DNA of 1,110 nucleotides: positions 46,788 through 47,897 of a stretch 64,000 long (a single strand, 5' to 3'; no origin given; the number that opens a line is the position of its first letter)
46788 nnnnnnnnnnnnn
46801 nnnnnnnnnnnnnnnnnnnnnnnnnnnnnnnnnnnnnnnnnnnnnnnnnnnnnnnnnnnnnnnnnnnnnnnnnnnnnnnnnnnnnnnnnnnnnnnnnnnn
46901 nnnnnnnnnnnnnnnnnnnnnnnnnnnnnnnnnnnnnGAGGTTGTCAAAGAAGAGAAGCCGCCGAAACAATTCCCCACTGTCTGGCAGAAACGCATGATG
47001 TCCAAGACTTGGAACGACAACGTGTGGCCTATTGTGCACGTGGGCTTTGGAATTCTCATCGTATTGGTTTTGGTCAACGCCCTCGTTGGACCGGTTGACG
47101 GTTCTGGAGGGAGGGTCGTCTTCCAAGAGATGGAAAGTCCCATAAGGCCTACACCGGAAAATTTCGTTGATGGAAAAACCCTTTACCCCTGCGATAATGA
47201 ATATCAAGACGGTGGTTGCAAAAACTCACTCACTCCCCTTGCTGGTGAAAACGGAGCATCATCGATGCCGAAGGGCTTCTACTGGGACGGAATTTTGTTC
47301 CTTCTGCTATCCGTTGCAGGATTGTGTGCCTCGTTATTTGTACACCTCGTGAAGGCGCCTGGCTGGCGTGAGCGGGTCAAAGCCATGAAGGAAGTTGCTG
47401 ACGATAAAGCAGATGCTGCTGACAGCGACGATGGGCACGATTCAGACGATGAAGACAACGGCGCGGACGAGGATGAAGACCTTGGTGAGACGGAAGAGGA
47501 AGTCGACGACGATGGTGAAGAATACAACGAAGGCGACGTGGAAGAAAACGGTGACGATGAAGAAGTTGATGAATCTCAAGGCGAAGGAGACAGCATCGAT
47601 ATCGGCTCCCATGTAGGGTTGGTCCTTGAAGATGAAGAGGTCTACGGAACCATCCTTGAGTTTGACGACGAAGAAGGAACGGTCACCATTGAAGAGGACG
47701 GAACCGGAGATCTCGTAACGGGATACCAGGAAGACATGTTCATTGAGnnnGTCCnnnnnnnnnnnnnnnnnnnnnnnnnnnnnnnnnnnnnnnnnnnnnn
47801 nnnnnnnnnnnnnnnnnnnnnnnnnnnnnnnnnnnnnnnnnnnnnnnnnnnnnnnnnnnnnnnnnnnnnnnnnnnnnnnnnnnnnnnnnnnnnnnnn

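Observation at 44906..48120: Four-EF-hand, double-zinc-ribbon, two-TM hyper-acidic membrane protein flanked by a DUF835 gene and a zinc-ribbon acidic protein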

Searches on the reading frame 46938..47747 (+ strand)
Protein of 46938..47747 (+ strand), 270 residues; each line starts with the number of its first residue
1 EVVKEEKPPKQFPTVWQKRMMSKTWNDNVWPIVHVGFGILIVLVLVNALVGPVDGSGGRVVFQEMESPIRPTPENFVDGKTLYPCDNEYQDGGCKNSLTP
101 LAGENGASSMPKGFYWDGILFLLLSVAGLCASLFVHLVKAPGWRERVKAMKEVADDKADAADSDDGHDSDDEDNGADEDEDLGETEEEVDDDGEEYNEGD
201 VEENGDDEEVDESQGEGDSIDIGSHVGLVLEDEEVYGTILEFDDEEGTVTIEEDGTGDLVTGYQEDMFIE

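Call 33: search_protein_representatives(protein=window:46938-47747:+)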
Query: 270 residues. Proteins with E-value up to 0.001 (for the whole library): 94; up to 1e-10: 57; up to 1e-30: 25. The best 94 are listed.
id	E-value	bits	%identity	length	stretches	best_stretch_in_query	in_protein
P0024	5.4e-106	370.4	70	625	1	1-270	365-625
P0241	7.7e-76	271.5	57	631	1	6-270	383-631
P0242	1.7e-71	257.2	54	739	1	8-269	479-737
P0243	6.4e-71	255.3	53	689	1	8-270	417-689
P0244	9.9e-71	254.7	58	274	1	10-270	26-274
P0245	5.9e-67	242.3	61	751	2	6-199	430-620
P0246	1.2e-65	238.0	54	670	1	5-269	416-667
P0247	3.8e-62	226.6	50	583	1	4-270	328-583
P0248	2.2e-56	207.6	50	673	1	7-269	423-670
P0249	3.5e-54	200.4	46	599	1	10-270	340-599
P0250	1.6e-47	178.6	45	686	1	8-254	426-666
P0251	3.8e-45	170.8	63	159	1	110-270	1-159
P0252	3.3e-44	167.7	44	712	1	6-256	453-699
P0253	1.1e-42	162.6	42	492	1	6-249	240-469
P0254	1.6e-42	162.2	42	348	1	1-255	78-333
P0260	5.5e-36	140.7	40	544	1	9-269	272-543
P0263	3.2e-32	128.4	41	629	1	5-260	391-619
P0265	1.9e-28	116.0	36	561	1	4-259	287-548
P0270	7.8e-22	94.3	38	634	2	79-254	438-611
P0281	5.2e-16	75.2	32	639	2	36-131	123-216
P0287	1.4e-14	70.4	28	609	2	39-134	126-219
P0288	7.8e-14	68.0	40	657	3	75-219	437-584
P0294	1.4e-11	60.6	40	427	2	121-262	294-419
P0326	2.2e-05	40.3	38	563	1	119-260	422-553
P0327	5.1e-05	39.1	29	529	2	106-261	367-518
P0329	1.5e-04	37.6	31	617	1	86-258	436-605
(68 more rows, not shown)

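Call 34: search_protein_families(library=pfam, proteins=[P0265, P0260, P0281, P0287, P0270, P0288, P0326, P0327, P0329, P0294], max_evalue=0.001)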
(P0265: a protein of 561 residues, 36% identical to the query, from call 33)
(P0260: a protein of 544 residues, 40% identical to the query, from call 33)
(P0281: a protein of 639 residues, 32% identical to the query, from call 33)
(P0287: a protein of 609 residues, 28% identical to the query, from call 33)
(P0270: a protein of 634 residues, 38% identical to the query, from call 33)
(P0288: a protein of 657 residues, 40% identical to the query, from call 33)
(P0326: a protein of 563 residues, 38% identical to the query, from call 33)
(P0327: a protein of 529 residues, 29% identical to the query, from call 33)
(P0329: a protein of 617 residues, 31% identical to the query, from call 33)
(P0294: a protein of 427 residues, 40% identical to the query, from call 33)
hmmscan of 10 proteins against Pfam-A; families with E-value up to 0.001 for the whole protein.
P0265 (561 aa): 4 families
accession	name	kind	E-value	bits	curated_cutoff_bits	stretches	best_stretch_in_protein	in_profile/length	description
PF13202.12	EF-hand_5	-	1.5e-09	37.4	25.9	1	95-114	4-23/25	EF hand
PF00036.39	EF-hand_1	-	6.7e-07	28.9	25.4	0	128-154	1-27/29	EF hand domain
PF13405.12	EF-hand_6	-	1.9e-06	27.5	25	0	95-117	5-27/30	EF-hand domain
PF12773.13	DZR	-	0.00043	20.8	27.3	1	19-69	1-45/45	Double zinc ribbon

P0260 (544 aa): 6 families
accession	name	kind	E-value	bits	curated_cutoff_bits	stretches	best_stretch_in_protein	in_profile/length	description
PF13405.12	EF-hand_6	-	8.6e-10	37.9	25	1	89-111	5-27/30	EF-hand domain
PF13202.12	EF-hand_5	-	3.1e-09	36.3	25.9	1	89-108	4-23/25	EF hand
PF13499.12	EF-hand_7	-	2.8e-08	34.4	30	1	88-146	6-65/67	EF-hand domain pair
PF00036.39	EF-hand_1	-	7.5e-08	31.8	25.4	1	89-110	5-26/29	EF hand domain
PF12773.13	DZR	-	4.1e-06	27.3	27.3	1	13-62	1-44/45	Double zinc ribbon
PF13833.12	EF-hand_8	-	1e-05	25.6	28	1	99-143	3-47/54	EF-hand domain pair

P0281 (639 aa): 0 families

P0287 (609 aa): 0 families

P0270 (634 aa): 5 families
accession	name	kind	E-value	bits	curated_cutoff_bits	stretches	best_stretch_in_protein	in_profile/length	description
PF13499.12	EF-hand_7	-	5.7e-07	30.2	30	1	272-331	5-65/67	EF-hand domain pair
PF13405.12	EF-hand_6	-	2.6e-06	27.1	25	0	311-334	5-28/30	EF-hand domain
PF10571.15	UPF0547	-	1.5e-05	25.5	29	0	45-67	3-25/26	Uncharacterised protein family UPF0547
PF12773.13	DZR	-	1.6e-05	25.4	27.3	1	13-63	1-45/45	Double zinc ribbon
PF00036.39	EF-hand_1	-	3.3e-05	23.6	25.4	0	310-334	4-28/29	EF hand domain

P0288 (657 aa): 5 families
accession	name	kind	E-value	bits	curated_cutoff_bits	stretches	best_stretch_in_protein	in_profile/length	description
PF00036.39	EF-hand_1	-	8.5e-10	37.9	25.4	1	86-110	2-26/29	EF hand domain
PF13405.12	EF-hand_6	-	1.5e-09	37.2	25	1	87-110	3-26/30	EF-hand domain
PF13202.12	EF-hand_5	-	5e-09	35.7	25.9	1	87-107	2-22/25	EF hand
PF13499.12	EF-hand_7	-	3.5e-06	27.7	30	1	87-145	5-64/67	EF-hand domain pair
PF12773.13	DZR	-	1.3e-05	25.7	27.3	1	13-63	1-45/45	Double zinc ribbon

P0326 (563 aa): 10 families
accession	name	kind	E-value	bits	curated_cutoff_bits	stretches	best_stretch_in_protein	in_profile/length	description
PF13405.12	EF-hand_6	-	6.8e-12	44.4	25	1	101-124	5-28/30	EF-hand domain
PF00036.39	EF-hand_1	-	9.9e-12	44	25.4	2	101-124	5-28/29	EF hand domain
PF13202.12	EF-hand_5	-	1.1e-10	40.9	25.9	1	138-157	4-23/25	EF hand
PF13499.12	EF-hand_7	-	7.1e-08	33.1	30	1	101-158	7-65/67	EF-hand domain pair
PF22251.1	PFF1_TM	-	5.7e-07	29.8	32.3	0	245-337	125-214/300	Vacuolar membrane protease, transmembrane domain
PF12773.13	DZR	-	3.2e-06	27.6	27.3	1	25-75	1-45/45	Double zinc ribbon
PF10571.15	UPF0547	-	1.8e-05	25.2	29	0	25-47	3-25/26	Uncharacterised protein family UPF0547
PF13833.12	EF-hand_8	-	0.00016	21.8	28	0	97-122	26-51/54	EF-hand domain pair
PF17032.10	Zn_ribbon_15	-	0.00061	21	28.9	0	52-75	50-73/73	zinc-ribbon family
PF18912.6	DZR_2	-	0.00071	19.8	27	0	21-60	20-55/56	Double zinc ribbon domain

P0327 (529 aa): 6 families
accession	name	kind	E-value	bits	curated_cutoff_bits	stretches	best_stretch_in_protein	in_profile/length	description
PF00036.39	EF-hand_1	-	3.5e-09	36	25.4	0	131-155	2-26/29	EF hand domain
PF13405.12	EF-hand_6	-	1.7e-08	33.9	25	1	95-120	3-28/30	EF-hand domain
PF12773.13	DZR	-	4.4e-08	33.6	27.3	1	20-71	1-45/45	Double zinc ribbon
PF13202.12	EF-hand_5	-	4.5e-07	29.5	25.9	1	95-116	2-23/25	EF hand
PF13240.11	Zn_Ribbon_1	-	2.1e-06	27.8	25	1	53-73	2-22/23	zinc-ribbon domain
PF10571.15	UPF0547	-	0.00021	21.8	29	0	19-41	2-24/26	Uncharacterised protein family UPF0547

P0329 (617 aa): 4 families
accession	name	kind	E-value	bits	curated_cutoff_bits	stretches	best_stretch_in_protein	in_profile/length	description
PF13405.12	EF-hand_6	-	1.9e-10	39.9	25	0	303-327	2-26/30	EF-hand domain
PF00036.39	EF-hand_1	-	3e-10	39.3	25.4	0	303-329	2-28/29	EF hand domain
PF12773.13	DZR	-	3.8e-07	30.6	27.3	1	17-67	1-45/45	Double zinc ribbon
PF10571.15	UPF0547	-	6.6e-05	23.4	29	0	16-39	2-25/26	Uncharacterised protein family UPF0547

P0294 (427 aa): 1 family
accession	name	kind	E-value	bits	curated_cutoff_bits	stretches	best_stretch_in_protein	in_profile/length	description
PF12773.13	DZR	-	0.00012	22.6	27.3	1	17-67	1-45/45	Double zinc ribbon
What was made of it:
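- On Double zinc ribbon (Pfam PF12773 DZR): Relatives reach 27.3-33.6 bits (call 34).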

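Call 37: find_encoding_contigs(protein=P0263, flank=6000, max_places=3)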
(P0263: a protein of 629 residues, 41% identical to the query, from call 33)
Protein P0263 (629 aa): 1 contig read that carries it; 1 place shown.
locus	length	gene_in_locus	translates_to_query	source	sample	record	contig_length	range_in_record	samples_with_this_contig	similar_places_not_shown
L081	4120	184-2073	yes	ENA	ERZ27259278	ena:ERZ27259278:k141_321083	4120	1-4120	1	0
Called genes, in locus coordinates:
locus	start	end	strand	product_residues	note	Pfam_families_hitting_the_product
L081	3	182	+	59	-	?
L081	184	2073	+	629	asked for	PF12773:DZR (weak), PF00036:EF-hand_1 (faint), PF13202:EF-hand_5 (faint), PF13405:EF-hand_6 (faint), PF13499:EF-hand_7, PF13833:EF-hand_8 (faint), PF13499:EF-hand_7 (weak)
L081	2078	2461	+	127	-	-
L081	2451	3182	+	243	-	PF01411:tRNA-synt_2c, PF07973:tRNA_SAD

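Call 38: find_encoding_contigs(protein=P0265, flank=6000, max_places=2)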
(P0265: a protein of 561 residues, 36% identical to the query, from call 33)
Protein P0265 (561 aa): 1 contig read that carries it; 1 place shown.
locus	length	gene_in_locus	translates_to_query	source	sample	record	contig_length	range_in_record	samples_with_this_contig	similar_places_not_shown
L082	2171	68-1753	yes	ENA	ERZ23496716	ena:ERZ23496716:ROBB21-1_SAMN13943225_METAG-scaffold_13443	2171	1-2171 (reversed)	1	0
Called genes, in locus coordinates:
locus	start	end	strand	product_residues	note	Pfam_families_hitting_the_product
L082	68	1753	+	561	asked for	PF00036:EF-hand_1 (faint), PF13202:EF-hand_5 (faint), PF13405:EF-hand_6 (faint)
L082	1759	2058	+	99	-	-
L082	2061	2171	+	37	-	?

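Call 39: find_encoding_contigs(protein=P0329, flank=6000, max_places=2)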
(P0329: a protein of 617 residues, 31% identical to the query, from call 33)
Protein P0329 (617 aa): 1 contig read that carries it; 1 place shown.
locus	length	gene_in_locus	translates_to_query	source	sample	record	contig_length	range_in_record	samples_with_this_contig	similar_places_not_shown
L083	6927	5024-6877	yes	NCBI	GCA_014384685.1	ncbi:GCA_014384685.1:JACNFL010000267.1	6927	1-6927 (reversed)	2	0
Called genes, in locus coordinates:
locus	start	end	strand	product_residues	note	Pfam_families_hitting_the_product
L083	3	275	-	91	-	?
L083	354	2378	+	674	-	PF17391:Urocanase_N, PF01175:Urocanase, PF17392:Urocanase_C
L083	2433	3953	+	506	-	PF00221:Lyase_aromatic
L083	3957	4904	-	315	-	PF05763:DUF835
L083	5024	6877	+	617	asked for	PF12773:DZR (weak), PF00036:EF-hand_1 (faint), PF13405:EF-hand_6 (faint)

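Call 40: find_encoding_contigs(protein=P0327, flank=6000, max_places=2)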
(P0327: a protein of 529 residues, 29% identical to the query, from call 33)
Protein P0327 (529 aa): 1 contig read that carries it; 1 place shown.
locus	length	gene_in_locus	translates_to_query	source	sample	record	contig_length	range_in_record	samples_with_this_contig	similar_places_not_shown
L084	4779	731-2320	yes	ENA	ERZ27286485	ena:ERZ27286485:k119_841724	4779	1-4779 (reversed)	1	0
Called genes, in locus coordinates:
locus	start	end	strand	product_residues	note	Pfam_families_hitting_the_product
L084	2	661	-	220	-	?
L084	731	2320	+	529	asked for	PF12773:DZR, PF13240:Zn_Ribbon_1 (faint), PF00036:EF-hand_1 (faint), PF13202:EF-hand_5 (faint), PF13405:EF-hand_6 (faint)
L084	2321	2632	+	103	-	-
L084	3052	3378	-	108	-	-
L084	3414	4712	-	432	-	PF01979:Amidohydro_1, PF07969:Amidohydro_3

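Call 41: find_encoding_contigs(protein=P0270, flank=6000, max_places=2)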
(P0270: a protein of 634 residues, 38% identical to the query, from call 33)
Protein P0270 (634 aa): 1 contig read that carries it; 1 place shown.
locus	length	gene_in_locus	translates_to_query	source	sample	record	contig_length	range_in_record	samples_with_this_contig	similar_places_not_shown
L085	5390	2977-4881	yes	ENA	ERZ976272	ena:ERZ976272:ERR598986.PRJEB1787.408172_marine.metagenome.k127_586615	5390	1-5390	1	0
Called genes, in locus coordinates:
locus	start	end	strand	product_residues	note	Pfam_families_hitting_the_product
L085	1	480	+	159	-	?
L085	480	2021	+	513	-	PF00221:Lyase_aromatic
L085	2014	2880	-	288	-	PF05763:DUF835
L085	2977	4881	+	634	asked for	PF12773:DZR (faint), PF13405:EF-hand_6 (faint), PF13499:EF-hand_7 (weak)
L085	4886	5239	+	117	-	-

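Call 51: find_encoding_contigs(protein=P0281, flank=8000, max_places=2)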
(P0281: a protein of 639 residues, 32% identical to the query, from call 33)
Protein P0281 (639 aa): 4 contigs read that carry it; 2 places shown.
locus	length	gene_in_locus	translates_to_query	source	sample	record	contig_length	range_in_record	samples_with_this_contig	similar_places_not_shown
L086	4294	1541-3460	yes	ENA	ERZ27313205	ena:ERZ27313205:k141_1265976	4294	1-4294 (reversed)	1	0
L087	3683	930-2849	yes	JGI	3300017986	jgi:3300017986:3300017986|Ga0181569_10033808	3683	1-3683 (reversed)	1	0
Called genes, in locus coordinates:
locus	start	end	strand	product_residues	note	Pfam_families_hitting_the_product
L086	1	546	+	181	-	?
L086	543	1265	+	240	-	PF00923:TAL_FSA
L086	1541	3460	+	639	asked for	-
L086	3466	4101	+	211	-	-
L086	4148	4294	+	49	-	?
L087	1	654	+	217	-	?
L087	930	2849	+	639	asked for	-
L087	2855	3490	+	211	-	-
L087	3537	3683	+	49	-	?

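Call 52: find_encoding_contigs(protein=P0294, flank=6000, max_places=2)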
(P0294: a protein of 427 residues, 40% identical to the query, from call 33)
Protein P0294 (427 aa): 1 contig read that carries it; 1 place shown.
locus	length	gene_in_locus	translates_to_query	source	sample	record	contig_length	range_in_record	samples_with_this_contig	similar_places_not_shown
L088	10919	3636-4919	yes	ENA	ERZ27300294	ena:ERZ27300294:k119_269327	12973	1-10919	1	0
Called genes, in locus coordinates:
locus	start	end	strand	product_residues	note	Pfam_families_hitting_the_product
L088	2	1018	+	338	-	?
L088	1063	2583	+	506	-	PF00221:Lyase_aromatic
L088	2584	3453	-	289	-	PF05763:DUF835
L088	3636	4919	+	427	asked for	-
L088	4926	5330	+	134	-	-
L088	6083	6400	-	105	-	-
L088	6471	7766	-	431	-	PF07969:Amidohydro_3 (faint), PF01979:Amidohydro_1 (faint)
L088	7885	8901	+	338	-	PF00814:TsaD, PF22521:HypF_C_2 (weak)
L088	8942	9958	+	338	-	-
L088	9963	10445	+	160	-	PF00254:FKBP_C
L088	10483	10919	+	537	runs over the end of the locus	PF01642:MM_CoA_mutase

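Call 53: list_cluster_members(proteins=[P0329, P0263, P0294, P0265, P0270, P0327, P0326, P0260, P0281, P0287])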
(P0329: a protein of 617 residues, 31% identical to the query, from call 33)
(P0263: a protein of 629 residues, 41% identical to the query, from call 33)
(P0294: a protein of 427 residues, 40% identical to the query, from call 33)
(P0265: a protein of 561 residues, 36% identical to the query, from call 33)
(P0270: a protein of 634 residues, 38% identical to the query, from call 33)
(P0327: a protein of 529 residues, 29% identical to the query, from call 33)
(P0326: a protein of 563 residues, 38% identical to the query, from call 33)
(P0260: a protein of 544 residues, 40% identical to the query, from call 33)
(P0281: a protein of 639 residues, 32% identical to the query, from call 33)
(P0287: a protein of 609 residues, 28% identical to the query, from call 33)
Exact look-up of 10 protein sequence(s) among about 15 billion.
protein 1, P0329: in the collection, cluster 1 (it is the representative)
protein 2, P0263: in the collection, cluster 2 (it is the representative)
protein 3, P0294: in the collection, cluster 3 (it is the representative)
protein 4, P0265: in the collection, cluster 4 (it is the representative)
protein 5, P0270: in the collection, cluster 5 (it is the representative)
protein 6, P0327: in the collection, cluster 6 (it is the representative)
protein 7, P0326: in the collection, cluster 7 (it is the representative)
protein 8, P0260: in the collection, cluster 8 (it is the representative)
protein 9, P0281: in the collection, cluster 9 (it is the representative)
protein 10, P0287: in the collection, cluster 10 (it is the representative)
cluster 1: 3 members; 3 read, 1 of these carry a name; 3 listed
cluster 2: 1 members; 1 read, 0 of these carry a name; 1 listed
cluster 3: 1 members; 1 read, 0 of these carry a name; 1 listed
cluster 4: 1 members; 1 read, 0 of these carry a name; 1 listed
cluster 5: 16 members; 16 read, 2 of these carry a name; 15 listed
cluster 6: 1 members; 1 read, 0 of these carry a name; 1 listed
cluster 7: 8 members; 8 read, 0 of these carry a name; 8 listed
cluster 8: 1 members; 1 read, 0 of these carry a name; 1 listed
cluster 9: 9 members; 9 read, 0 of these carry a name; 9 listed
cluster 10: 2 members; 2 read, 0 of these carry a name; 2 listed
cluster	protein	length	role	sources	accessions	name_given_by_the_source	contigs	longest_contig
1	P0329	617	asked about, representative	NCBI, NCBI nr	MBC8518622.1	zinc ribbon domain-containing protein [Euryarchaeota archaeon]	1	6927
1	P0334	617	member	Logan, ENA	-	-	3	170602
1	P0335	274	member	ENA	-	-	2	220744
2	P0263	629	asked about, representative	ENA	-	-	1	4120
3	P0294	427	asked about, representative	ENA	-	-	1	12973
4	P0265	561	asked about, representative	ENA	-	-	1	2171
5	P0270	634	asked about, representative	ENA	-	-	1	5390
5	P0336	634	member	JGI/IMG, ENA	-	RNA polymerase subunit RPABC4/transcription elongation factor Spt4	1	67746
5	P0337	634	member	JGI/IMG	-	RNA polymerase subunit RPABC4/transcription elongation factor Spt4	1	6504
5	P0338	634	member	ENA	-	-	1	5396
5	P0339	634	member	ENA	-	-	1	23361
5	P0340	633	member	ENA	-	-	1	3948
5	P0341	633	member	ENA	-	-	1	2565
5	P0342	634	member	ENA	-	-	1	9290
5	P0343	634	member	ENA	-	-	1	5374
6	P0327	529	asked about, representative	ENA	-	-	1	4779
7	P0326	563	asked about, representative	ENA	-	-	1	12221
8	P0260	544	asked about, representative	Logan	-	-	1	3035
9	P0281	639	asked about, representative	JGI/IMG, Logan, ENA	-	-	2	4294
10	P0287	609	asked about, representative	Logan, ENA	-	-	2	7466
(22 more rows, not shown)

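Call 54: predict_structure(alignment_id=A3)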
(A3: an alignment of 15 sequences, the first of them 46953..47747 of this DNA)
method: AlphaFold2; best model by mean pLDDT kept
length: 265 residues; sequences in the alignment: 15
mean_pLDDT: 61.8   pTM: 0.23
mean pLDDT of the five models: 61.8, 61.4, 60.4, 59.4, 58.0
residues with pLDDT >= 90: 29; 70-90: 89; 50-70: 34; < 50: 113
segments of 3 or more residues with pLDDT < 50: 46-71, 73-79, 84-88, 90-108, 160-212
pLDDT, mean of each block of 10 residues (from residue 1): 64 76 79 76 49 42 47 47 47 39 46 74 81 75 75 58 38 36 37 37 38 71 88 92 92 91 83
secondary structure, 60 per line:
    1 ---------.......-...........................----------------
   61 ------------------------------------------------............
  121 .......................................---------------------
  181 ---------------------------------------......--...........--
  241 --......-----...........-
elements in order: H10-16 H18-44 H109-159 E220-225 E228-238 E243-248 E254-258 E262-264
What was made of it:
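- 47589..47747 (+): C-terminal Tudor/KOW-like SH3-fold small beta-barrel, aa 557-609. pLDDT is 88-92 (call 54).
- On Tudor / KOW / SH3-like small beta-barrel: The AF2 barrel has pLDDT 88-92 (call 54).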
